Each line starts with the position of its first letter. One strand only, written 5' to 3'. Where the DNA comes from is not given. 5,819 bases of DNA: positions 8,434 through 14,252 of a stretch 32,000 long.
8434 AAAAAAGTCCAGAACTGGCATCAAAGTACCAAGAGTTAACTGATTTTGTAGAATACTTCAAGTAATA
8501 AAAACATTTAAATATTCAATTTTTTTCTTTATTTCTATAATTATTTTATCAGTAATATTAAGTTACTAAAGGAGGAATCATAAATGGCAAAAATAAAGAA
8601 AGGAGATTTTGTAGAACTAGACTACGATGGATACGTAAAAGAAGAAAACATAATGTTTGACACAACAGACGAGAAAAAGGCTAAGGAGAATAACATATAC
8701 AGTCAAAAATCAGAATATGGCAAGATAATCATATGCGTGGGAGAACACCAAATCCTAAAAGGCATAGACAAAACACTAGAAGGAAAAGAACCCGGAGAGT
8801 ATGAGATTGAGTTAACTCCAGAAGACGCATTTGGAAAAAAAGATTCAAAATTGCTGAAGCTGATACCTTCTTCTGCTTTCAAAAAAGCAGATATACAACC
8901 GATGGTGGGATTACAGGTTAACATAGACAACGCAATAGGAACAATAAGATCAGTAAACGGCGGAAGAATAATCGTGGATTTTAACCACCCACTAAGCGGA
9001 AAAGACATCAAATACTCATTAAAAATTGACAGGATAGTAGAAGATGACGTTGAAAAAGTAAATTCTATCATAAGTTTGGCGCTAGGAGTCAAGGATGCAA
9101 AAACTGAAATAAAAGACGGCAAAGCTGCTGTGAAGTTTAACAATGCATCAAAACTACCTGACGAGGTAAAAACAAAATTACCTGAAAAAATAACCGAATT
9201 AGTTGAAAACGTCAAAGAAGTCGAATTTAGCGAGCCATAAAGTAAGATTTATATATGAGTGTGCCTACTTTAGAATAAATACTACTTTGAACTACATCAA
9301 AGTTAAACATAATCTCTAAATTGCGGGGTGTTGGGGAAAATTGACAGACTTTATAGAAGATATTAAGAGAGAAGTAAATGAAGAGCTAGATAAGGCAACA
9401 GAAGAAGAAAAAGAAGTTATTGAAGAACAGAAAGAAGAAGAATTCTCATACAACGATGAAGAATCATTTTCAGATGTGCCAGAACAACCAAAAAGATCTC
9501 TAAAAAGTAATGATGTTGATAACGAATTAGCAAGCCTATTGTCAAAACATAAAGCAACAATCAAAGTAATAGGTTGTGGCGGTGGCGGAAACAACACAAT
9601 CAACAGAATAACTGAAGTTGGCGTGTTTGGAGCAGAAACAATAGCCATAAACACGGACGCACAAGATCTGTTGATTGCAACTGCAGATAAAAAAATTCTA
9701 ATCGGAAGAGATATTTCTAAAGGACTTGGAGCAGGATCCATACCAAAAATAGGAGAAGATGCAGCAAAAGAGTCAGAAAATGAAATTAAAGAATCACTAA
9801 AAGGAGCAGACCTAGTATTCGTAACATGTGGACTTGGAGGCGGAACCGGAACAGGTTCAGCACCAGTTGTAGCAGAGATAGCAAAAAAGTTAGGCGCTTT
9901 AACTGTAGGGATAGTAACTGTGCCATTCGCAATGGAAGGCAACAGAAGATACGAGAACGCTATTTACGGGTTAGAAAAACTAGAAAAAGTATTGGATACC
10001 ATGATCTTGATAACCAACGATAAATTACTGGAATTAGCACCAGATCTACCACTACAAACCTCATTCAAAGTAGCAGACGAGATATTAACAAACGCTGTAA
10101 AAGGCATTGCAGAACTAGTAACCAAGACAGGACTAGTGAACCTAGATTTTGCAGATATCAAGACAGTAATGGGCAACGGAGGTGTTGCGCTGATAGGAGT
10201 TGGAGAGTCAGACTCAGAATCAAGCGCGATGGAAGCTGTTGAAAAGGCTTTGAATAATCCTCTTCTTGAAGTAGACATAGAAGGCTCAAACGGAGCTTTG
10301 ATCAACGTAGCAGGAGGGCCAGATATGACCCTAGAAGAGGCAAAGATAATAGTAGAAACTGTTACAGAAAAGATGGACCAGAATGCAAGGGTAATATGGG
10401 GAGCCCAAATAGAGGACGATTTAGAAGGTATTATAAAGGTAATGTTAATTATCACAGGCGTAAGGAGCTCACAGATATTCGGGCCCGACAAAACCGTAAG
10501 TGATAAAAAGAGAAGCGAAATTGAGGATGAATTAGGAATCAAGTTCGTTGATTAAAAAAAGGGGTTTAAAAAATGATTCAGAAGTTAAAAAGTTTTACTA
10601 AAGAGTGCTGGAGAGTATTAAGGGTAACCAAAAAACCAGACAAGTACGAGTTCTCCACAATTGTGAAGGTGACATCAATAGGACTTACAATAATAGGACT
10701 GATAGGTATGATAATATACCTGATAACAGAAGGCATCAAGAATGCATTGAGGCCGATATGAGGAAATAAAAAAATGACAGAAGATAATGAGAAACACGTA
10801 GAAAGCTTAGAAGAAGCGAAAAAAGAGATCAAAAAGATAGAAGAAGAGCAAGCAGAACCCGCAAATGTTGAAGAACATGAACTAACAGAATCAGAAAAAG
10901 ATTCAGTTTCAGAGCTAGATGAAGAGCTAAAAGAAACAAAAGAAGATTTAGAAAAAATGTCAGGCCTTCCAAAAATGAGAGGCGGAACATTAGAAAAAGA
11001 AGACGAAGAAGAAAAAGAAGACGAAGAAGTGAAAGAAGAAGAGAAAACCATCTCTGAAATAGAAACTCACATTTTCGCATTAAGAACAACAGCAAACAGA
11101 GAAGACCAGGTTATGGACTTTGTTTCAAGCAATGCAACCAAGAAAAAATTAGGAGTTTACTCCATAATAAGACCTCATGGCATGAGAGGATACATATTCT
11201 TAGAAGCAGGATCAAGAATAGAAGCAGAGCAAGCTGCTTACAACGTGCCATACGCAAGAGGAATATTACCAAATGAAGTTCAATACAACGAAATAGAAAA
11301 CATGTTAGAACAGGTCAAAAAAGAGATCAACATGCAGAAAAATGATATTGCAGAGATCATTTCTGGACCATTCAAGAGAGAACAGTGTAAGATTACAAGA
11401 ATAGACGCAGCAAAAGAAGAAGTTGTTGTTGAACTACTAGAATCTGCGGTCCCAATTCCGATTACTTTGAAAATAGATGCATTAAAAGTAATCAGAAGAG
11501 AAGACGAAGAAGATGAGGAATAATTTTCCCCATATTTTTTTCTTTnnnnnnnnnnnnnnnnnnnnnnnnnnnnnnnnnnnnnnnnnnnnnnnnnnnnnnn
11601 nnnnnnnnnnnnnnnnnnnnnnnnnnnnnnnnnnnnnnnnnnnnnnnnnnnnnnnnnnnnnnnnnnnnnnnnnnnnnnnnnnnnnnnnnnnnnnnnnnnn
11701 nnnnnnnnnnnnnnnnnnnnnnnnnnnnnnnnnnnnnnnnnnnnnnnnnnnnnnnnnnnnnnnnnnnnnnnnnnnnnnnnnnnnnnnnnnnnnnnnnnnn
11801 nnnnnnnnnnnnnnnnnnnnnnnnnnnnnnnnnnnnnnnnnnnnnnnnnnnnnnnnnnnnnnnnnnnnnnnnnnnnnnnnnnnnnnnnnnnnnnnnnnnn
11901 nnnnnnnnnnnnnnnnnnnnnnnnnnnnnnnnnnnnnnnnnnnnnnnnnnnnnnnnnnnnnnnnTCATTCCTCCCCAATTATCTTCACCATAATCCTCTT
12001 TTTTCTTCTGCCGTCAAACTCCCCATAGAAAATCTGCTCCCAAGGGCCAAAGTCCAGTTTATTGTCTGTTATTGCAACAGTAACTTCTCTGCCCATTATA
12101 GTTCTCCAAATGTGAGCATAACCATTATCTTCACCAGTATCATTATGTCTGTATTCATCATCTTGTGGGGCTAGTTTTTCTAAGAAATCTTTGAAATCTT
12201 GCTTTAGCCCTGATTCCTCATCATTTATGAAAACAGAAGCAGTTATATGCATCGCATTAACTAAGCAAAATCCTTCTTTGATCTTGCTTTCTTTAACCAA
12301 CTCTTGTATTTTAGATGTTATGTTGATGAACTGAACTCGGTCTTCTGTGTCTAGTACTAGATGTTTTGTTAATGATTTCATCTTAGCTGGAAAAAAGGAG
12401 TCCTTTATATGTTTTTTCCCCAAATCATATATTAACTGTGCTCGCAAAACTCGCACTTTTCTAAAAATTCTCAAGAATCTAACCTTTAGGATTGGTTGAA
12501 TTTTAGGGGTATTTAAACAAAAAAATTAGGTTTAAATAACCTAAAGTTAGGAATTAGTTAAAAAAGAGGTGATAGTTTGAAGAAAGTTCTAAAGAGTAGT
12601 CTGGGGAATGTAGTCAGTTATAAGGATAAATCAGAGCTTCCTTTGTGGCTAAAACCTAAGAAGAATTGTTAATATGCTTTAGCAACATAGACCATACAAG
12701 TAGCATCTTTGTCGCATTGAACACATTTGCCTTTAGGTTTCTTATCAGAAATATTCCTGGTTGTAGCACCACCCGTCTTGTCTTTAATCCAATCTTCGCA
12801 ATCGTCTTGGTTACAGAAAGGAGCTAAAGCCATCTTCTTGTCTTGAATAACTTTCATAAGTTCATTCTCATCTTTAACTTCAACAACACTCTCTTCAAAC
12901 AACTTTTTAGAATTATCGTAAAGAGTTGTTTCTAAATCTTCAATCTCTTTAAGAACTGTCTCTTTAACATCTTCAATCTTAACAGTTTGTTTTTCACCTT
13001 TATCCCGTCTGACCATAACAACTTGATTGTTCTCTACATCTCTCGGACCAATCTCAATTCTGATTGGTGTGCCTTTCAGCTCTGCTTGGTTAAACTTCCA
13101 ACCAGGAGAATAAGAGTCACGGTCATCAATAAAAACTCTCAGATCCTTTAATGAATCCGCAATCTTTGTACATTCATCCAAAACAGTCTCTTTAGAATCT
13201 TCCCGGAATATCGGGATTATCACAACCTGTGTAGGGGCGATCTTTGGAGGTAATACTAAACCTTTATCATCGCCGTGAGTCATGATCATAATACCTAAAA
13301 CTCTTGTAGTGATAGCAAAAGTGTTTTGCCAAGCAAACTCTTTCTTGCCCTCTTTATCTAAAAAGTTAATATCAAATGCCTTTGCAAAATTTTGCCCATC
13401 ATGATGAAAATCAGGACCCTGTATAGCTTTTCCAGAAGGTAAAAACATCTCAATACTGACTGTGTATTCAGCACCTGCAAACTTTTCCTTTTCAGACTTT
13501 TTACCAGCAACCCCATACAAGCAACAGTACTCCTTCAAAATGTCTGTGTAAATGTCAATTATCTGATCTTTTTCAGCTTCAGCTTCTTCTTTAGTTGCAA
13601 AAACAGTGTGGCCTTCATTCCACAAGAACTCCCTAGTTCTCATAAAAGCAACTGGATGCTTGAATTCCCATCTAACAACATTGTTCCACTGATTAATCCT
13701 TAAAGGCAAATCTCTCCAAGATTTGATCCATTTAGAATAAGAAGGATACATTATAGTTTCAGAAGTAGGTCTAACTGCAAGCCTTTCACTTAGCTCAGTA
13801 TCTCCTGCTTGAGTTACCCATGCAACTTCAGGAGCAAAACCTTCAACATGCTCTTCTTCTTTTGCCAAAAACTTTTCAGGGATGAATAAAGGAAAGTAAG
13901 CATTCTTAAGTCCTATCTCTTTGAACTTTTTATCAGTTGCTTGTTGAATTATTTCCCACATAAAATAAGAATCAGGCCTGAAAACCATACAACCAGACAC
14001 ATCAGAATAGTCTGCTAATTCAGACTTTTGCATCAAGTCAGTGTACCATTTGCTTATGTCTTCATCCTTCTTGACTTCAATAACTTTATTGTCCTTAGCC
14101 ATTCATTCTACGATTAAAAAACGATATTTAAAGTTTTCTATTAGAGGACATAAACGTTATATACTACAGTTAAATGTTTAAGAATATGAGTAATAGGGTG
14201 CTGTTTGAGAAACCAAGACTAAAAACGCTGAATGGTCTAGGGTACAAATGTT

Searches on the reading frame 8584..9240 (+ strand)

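Call 44: search_protein_families(library=pfam, proteins=[window:8584-9240:+], max_evalue=0.001)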
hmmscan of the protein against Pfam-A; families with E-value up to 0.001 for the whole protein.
window:8584-9240:+ (218 aa): 3 families
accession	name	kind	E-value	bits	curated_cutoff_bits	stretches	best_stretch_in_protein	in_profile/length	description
PF22199.2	FKBP26_IF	-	1.2e-19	70.4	27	1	92-137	1-46/46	FKBP26, IF domain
PF00254.34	FKBP_C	-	1.5e-06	28.9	21.1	1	3-90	4-78/94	FKBP-type peptidyl-prolyl cis-trans isomerase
PF18046.7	FKBP26_C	-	0.0009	19.8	27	0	155-216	1-68/72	FKBP26_C-terminal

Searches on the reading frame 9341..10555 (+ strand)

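Call 44: search_protein_families(library=pfam, proteins=[window:9341-10555:+], max_evalue=0.001)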
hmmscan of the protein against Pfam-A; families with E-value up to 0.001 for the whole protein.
window:9341-10555:+ (404 aa): 2 families
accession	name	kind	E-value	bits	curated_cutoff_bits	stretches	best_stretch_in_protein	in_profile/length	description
PF00091.31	Tubulin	-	6.5e-45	154.2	33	1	74-232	2-188/190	Tubulin/FtsZ family, GTPase domain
PF12327.13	FtsZ_C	-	1.7e-33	115.2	27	1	281-374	1-94/95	FtsZ family, C-terminal domain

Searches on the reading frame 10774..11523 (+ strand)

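Call 44: search_protein_families(library=pfam, proteins=[window:10774-11523:+], max_evalue=0.001)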
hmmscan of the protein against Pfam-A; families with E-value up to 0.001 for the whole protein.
window:10774-11523:+ (249 aa): 2 families
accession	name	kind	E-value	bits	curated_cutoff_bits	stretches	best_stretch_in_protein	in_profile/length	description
PF03439.18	Spt5-NGN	-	6.3e-15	55.3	22.4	1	100-178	2-84/84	Early transcription elongation factor of RNA pol II, NGN section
PF00467.35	KOW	-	0.00037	20.7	22.3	1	189-220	1-32/32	KOW motif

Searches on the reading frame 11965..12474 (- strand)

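Call 44: search_protein_families(library=pfam, proteins=[window:11965-12474:-], max_evalue=0.001)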
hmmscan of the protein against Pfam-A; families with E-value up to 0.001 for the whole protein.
window:11965-12474:- (169 aa): 1 family
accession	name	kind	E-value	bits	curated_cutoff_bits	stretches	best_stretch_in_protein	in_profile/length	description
PF01894.22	UPF0047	-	1.2e-38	132.3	27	1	51-165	1-117/117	Uncharacterised protein family UPF0047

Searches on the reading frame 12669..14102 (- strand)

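Call 13: search_protein_families(library=pfam, proteins=[window:12669-14102:-], max_evalue=0.001)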
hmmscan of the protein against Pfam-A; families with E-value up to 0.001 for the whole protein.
window:12669-14102:- (477 aa): 3 families
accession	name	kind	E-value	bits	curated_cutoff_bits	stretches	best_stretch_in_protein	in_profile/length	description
PF03129.25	HGTP_anticodon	-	1.5e-21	76.8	21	1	292-385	1-93/94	Anticodon binding domain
PF00587.30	tRNA-synt_2b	-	4.9e-20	72.8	29.3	1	103-273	6-176/179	tRNA synthetase class II core domain (G, H, P, S and T)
PF09180.16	ProRS-C_1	-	4.7e-17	62.3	31.5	1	414-477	3-71/71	Prolyl-tRNA synthetase, C-terminal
